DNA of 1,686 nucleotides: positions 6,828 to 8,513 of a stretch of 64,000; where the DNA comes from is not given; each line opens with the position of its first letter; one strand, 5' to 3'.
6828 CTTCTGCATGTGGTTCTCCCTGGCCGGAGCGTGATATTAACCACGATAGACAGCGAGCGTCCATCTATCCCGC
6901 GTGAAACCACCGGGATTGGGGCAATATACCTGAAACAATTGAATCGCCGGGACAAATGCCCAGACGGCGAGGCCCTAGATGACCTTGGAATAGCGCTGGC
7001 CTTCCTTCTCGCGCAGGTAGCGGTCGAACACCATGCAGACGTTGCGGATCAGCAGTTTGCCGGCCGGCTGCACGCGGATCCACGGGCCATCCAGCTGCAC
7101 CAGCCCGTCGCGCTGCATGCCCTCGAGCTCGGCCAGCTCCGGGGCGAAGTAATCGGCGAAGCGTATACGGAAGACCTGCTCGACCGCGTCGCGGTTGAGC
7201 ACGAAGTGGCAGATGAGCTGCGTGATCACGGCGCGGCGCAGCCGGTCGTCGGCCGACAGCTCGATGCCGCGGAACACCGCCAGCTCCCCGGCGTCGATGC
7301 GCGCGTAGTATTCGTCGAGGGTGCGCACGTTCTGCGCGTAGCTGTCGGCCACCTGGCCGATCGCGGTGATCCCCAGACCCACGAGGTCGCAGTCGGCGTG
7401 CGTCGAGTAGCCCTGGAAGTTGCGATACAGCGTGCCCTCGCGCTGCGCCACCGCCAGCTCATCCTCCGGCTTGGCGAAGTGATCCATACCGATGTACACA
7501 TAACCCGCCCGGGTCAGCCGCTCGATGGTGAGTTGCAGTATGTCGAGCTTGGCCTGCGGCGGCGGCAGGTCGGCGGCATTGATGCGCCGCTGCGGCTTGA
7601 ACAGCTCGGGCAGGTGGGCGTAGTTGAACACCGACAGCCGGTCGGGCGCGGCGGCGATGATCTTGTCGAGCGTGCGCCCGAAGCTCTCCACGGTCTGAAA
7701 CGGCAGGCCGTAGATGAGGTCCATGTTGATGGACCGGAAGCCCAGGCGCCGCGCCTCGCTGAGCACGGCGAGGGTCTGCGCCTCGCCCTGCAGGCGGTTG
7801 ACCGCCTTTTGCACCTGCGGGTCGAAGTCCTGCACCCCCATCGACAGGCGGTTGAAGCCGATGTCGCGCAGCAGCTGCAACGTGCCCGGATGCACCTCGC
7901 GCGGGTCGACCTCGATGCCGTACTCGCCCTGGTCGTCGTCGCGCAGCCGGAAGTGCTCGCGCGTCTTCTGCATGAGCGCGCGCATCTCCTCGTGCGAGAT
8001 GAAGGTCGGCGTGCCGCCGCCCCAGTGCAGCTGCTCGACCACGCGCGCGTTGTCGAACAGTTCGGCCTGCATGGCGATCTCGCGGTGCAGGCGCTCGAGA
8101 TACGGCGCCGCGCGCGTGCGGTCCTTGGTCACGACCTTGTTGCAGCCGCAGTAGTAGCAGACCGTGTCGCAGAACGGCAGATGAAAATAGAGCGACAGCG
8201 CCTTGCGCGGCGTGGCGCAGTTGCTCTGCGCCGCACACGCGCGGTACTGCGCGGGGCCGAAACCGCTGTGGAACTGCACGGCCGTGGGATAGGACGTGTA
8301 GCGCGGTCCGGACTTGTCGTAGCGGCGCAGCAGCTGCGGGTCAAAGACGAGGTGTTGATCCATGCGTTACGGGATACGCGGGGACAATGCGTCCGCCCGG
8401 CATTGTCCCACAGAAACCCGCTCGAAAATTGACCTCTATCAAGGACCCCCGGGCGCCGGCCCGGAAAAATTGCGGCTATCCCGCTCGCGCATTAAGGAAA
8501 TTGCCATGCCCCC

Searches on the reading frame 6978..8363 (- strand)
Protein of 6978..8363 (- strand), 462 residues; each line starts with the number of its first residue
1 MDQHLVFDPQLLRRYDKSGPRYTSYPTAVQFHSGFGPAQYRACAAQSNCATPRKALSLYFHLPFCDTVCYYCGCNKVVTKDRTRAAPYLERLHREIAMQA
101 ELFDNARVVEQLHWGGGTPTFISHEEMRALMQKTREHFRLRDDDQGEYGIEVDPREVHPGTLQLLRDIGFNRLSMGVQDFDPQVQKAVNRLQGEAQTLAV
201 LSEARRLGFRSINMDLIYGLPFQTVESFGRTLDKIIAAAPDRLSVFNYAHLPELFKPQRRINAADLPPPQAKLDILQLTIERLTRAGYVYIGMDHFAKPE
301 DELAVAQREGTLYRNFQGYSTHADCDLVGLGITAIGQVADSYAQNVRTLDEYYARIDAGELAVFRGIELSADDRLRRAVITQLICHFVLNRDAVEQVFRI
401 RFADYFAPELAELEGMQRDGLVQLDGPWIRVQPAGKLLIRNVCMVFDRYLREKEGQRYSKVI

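Call 54: search_protein_families(library=ncbifam, proteins=[window:6978-8363:-], max_evalue=0.000001)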
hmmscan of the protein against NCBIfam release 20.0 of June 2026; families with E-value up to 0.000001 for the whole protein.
window:6978-8363:- (462 aa): 17 families
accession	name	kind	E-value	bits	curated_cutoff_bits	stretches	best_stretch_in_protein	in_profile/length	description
TIGR00538.1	hemN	equivalog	8.1e-184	611.7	324.95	1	7-462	3-454/454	oxygen-independent coproporphyrinogen III oxidase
NF006067.1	PRK08208.1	equivalog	4.6e-52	177.4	380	1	49-434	29-402/427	STM4012 family radical SAM protein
TIGR04107.1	rSAM_HutW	equivalog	5.6e-46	157.2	400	1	51-438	36-406/419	heme anaerobic degradation radical SAM methyltransferase ChuW/HutW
TIGR00539.1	hemN_rel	equivalog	2.2e-40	138.9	205.4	1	56-385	1-311/361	radical SAM family heme chaperone HemW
TIGR03994.1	rSAM_HemZ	equivalog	1.4e-37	129.8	321.4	1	53-247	82-275/401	coproporphyrinogen dehydrogenase HemZ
NF006064.0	PRK08207.2-2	equivalog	1.1e-32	113.7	504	1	53-249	142-339/465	coproporphyrinogen III oxidase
NF006385.0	PRK08629.1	equivalog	1.7e-31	109.5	355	1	51-246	48-234/439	coproporphyrinogen III oxidase family protein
NF006060.0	PRK08207.1-3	equivalog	5.4e-28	98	653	1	51-246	145-342/477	coproporphyrinogen III oxidase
NF006061.0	PRK08207.1-4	equivalog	1.2e-25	90.2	702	1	54-247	172-367/501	coproporphyrinogen III oxidase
NF004567.0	PRK05904.1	equivalog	8.4e-23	81.1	355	1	54-246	5-190/353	coproporphyrinogen III oxidase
NF006059.0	PRK08207.1-1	equivalog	2.3e-22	79.4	1012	1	54-248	170-366/496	coproporphyrinogen III oxidase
NF006066.0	PRK08207.2-5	equivalog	2.8e-20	72.4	1117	1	55-249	190-385/518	coproporphyrinogen III oxidase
NF005133.0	PRK06582.1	equivalog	1.8e-19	70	597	1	54-248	10-199/390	coproporphyrinogen III oxidase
NF006062.0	PRK08207.1-5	equivalog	1.9e-18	66.6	1007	1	52-247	145-342/476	coproporphyrinogen III oxidase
NF006063.0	PRK08207.2-1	equivalog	1.6e-16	60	1074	1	54-249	191-387/518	coproporphyrinogen III oxidase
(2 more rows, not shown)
